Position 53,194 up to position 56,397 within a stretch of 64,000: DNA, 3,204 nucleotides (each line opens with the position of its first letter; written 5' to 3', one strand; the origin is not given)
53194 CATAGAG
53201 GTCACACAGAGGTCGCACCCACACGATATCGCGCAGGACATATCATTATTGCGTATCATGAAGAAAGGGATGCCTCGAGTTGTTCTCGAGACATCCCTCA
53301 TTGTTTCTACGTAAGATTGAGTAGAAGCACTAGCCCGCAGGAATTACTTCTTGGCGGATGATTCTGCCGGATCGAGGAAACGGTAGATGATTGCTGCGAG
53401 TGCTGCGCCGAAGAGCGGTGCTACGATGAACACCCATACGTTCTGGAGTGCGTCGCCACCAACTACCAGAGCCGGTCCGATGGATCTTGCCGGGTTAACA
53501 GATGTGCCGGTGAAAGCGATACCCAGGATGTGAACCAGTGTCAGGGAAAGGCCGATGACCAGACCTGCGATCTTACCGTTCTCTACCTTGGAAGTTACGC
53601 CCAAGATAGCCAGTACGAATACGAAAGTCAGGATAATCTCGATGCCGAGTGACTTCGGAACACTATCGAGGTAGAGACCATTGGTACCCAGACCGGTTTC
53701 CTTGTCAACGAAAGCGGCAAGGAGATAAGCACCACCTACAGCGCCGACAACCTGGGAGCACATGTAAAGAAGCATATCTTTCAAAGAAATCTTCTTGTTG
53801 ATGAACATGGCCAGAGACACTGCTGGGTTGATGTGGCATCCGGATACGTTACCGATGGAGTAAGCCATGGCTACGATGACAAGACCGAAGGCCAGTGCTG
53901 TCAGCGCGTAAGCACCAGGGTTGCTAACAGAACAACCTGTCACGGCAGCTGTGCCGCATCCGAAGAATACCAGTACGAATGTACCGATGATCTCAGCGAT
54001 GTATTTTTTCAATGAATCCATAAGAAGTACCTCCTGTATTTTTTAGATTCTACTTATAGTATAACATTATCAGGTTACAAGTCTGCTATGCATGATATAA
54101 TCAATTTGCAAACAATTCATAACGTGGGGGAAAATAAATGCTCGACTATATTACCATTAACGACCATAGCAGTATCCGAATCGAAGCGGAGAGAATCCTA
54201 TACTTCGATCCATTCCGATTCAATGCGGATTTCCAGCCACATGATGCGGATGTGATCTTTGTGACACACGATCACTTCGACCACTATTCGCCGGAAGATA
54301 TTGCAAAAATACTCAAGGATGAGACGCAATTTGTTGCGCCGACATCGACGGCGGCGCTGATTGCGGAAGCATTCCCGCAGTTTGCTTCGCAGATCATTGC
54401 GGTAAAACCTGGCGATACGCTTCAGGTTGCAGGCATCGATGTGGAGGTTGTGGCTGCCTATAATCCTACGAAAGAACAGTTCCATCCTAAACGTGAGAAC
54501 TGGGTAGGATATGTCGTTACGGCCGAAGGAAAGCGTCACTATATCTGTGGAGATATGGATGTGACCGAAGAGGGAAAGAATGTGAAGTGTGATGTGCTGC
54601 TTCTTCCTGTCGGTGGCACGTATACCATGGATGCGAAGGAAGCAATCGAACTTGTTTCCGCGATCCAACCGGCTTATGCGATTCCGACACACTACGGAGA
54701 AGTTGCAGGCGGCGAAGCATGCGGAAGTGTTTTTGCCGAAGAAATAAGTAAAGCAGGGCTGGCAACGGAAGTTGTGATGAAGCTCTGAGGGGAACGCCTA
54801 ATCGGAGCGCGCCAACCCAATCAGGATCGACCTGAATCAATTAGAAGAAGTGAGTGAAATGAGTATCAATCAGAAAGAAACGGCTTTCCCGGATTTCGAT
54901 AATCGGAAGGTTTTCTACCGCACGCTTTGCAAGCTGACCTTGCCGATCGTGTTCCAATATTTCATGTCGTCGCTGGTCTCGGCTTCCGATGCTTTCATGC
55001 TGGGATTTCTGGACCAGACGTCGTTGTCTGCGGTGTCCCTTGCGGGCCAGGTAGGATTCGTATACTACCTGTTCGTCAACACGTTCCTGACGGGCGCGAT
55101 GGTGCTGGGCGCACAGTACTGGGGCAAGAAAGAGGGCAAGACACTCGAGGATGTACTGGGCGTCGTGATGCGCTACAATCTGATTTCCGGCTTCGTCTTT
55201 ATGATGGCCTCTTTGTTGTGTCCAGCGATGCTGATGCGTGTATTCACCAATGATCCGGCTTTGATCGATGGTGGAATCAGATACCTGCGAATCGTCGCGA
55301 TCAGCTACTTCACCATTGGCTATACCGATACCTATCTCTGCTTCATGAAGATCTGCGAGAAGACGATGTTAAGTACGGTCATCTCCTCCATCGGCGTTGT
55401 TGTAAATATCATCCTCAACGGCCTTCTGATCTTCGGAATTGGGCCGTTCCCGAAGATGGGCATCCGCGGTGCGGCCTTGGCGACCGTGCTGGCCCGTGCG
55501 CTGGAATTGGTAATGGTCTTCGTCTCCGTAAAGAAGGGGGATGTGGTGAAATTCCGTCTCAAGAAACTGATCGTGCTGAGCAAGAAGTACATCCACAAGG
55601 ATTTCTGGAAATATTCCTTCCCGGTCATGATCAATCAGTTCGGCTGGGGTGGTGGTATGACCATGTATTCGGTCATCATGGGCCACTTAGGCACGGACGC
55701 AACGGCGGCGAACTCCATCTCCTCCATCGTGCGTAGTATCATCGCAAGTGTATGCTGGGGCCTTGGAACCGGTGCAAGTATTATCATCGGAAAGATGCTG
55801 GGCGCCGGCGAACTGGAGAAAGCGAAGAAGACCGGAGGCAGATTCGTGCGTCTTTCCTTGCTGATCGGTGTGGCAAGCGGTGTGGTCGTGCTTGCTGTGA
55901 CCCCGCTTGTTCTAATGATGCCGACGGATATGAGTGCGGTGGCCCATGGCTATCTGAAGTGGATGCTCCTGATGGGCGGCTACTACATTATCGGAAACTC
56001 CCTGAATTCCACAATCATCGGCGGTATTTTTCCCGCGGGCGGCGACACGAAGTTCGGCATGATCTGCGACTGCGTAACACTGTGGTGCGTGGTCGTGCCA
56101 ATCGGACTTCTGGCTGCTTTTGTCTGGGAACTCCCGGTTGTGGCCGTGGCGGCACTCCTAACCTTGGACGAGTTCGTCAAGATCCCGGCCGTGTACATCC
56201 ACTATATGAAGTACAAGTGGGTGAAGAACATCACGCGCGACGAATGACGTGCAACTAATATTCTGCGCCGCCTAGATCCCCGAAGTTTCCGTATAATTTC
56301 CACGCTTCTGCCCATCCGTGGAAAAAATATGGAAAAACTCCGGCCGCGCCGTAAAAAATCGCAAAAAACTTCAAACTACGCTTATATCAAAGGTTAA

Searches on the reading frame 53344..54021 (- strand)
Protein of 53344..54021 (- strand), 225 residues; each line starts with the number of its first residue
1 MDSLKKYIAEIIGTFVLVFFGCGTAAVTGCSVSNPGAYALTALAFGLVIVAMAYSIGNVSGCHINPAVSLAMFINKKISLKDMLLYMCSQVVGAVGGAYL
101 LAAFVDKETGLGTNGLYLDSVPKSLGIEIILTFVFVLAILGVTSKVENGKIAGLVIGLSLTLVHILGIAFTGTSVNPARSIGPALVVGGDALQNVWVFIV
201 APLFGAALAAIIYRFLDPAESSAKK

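Call 48: search_protein_families(library=pfam, proteins=[window:53344-54021:-], max_evalue=0.001)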
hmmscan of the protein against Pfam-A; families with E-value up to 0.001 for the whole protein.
window:53344-54021:- (225 aa): 1 family
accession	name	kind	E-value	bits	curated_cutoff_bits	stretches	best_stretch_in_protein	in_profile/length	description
PF00230.25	MIP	-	2.4e-53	181.6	25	1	2-213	6-222/222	Major intrinsic protein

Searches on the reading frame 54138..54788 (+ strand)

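Call 48: search_protein_families(library=pfam, proteins=[window:54138-54788:+], max_evalue=0.001)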
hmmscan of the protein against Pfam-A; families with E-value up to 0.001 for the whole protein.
window:54138-54788:+ (216 aa): 2 families
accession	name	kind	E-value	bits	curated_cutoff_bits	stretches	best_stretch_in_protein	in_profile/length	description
PF13483.12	Lactamase_B_3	-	2.4e-25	89.8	24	1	5-185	2-160/160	Beta-lactamase superfamily domain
PF12706.13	Lactamase_B_2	-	6.9e-24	85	27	1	33-186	27-200/200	Beta-lactamase superfamily domain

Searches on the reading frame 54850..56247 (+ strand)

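Call 48: search_protein_families(library=pfam, proteins=[window:54850-56247:+], max_evalue=0.001)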
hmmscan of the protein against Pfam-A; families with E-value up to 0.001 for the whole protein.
window:54850-56247:+ (465 aa): 1 family
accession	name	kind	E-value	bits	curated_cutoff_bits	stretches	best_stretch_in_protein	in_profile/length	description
PF01554.23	MatE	-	2e-38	132.1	24.9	2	32-190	1-159/161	MatE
